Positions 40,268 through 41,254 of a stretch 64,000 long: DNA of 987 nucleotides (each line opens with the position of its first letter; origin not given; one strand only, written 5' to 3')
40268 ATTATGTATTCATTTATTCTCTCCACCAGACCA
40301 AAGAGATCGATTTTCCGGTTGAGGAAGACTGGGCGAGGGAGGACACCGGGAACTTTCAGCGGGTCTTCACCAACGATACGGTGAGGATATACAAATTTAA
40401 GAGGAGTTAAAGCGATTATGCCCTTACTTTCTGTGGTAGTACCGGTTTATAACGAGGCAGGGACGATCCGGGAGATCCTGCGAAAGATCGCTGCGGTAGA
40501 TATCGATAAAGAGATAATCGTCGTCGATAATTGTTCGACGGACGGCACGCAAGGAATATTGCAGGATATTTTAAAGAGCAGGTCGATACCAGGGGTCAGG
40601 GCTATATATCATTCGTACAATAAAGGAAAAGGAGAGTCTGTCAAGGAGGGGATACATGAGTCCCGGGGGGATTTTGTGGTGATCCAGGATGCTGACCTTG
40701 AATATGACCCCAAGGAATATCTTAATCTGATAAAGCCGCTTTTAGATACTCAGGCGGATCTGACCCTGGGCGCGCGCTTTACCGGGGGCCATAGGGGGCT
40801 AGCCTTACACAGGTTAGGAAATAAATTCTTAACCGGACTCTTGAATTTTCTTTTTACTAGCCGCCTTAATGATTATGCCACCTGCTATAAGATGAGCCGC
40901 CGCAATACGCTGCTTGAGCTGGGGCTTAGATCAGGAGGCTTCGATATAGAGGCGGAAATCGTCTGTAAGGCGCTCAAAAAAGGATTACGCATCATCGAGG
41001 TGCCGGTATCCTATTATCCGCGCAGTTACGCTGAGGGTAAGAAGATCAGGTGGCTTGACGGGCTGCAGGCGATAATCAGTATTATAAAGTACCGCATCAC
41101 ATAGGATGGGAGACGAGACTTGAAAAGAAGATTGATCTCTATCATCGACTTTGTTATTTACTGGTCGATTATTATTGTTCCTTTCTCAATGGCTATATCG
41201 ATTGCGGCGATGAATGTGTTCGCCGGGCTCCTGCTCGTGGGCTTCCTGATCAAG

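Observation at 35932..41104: Two polyprenyl-phosphate-sugar synthase and GT-C membrane transferase modules for periplasmic-side glycosylation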

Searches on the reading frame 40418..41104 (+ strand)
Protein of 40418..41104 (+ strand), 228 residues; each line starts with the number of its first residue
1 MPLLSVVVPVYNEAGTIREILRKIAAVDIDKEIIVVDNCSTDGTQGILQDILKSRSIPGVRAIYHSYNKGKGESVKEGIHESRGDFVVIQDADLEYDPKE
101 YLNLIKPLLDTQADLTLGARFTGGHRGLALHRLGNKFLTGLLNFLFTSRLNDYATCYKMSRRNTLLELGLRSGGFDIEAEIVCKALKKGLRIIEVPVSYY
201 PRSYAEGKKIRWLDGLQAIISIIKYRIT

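Call 5: search_protein_families(library=pfam, proteins=[window:40418-41104:+], max_evalue=0.01)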
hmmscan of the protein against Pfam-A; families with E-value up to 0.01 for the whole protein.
window:40418-41104:+ (228 aa): 4 families
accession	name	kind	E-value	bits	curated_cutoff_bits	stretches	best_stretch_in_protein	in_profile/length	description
PF00535.33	Glycos_transf_2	-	7.6e-31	107.7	23.3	1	5-164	1-163/168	Glycosyl transferase family 2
PF13641.12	Glyco_tranf_2_3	-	1.7e-07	31.9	27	1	4-96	3-99/230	Glycosyltransferase like family 2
PF10111.15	Glyco_tranf_2_2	-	7.2e-05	22.8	27.3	1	5-94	1-92/276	Glycosyltransferase like family 2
PF13704.12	Glyco_tranf_2_4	-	0.00019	22.3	27.5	1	12-93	2-81/98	Glycosyl transferase family 2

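Call 8: search_protein_families(library=ncbifam, proteins=[window:40418-41104:+], max_evalue=0.1)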
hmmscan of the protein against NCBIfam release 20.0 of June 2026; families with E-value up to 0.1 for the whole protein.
window:40418-41104:+ (228 aa): 26 families (the best 25 are shown)
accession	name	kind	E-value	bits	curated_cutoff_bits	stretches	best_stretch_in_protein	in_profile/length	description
TIGR04182.1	glyco_TIGR04182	equivalog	1e-33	117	325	1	5-224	3-216/293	S-layer glycoprotein N-glycosyltransferase AglJ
NF041391.1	DPhHxTase_Halo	equivalog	1.5e-14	53.5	375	1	10-219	3-201/213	dolichyl-phosphate hexose transferase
TIGR03937.1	PgaC_IcaA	equivalog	3.6e-14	52.6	422.3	1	2-110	45-152/407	poly-beta-1,6-N-acetyl-D-glucosamine synthase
TIGR04283.1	glyco_like_mftF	equivalog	7.5e-14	51.8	182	1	4-130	1-120/221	TIGR04283 family arsenosugar biosynthesis glycosyltransferase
NF058614.1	PPMAGASynPpgS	equivalog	7.6e-14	51.7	370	1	6-220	4-217/226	polyprenyl-phospho-N-acetylgalactosaminyl synthase PpgS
NF010496.0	PRK13915.1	equivalog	1.8e-12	46.9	262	1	4-111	33-145/307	glucosyl-3-phosphoglycerate synthase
NF007986.1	PRK10714.1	equivalog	2.1e-12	46.7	529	1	4-208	8-209/316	undecaprenyl-phosphate 4-deoxy-4-formamido-L-arabinose transferase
NF041875.1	EPS_EpsD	equivalog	1.1e-11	44.7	370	1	4-98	1-94/325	exopolysaccharide biosynthesis glycosyltransferase EpsD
NF007482.0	PRK10073.1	equivalog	2e-11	43.5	423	1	2-112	6-114/334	glycosyltransferase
NF047683.1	TeichurnBiosyTuaG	equivalog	1.2e-10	41.4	400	1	2-101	6-104/252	teichuronic acid biosynthesis protein TuaG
NF047588.1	GlcsyltransPgfSStrep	equivalog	6.1e-10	38.8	500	1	4-107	3-109/308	glycosyltransferase PgfS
TIGR03111.1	glyc2_xrt_Gpos1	hypoth_equivalog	2.6e-09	36.4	363.95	1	2-106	49-154/439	TIGR03111 family XrtG-associated glycosyltransferase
NF038302.1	EPS_HpsE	equivalog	3.3e-08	32.9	300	1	4-93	3-96/307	hormogonium polysaccharide biosynthesis glycosyltransferase HpsE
TIGR03965.1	mycofact_glyco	equivalog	4.5e-08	32.4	280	1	4-110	76-181/467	mycofactocin biosynthesis glycosyltransferase MftF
NF050050.1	ProtGlycPglI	equivalog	7.8e-08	32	500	1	1-102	1-102/306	GalNAc(5)-diNAcBac-PP-undecaprenol beta-1,3-glucosyltransferase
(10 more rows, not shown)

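Call 10: search_solved_structures(query=window:40418-41104:+, max_evalue=0.001)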
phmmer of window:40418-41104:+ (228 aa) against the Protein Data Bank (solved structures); distinct sequences matched with E-value up to 0.001: 24.
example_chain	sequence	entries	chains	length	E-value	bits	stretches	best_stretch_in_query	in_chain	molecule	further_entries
5mlz_A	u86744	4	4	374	5.7e-14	55.5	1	4-208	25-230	Dolichol monophosphate mannose synthase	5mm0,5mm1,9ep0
9hwj_A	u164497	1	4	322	3e-10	43.4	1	4-209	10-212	Undecaprenyl-phosphate 4-deoxy-4-formamido-L-arabinose transferase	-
6yv7_B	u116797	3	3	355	2.2e-09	40.5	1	2-112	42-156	Glycosyl transferase, family 2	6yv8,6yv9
6yv7_A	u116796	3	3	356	2.2e-09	40.5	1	2-112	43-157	Glycosyl transferase, family 2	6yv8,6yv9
9bhc_C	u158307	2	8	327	9.4e-09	38.5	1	4-208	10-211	Undecaprenyl-phosphate 4-deoxy-4-formamido-L-arabinose transferase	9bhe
8vxh_A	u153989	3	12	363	1.3e-08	38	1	4-208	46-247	Undecaprenyl-phosphate 4-deoxy-4-formamido-L-arabinose transferase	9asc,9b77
5tze_C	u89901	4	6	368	1.2e-07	34.8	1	4-112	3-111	Glycosyl transferase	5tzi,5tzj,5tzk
2z87_A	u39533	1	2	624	1.7e-07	34.3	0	1-123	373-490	Chondroitin synthase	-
2z86_A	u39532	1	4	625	1.7e-07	34.3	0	1-123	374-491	Chondroitin synthase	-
5tz8_A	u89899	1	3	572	2.5e-07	33.8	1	4-111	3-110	Glycosyl transferase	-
3bcv_A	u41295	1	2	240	1.2e-06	31.5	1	2-123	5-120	Putative glycosyltransferase protein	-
6p61_A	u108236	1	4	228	8.6e-06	28.8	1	2-110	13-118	Glycosyltransferase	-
3ckj_A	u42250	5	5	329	2.7e-05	27.1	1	4-109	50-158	Putative uncharacterized protein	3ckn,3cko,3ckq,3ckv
5eke_A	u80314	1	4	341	3.2e-05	26.9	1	4-103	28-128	Uncharacterized glycosyltransferase sll0501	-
5ekp_C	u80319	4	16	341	3.2e-05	26.9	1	4-103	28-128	Uncharacterized glycosyltransferase sll0501 | Glycosyltransferase sll0501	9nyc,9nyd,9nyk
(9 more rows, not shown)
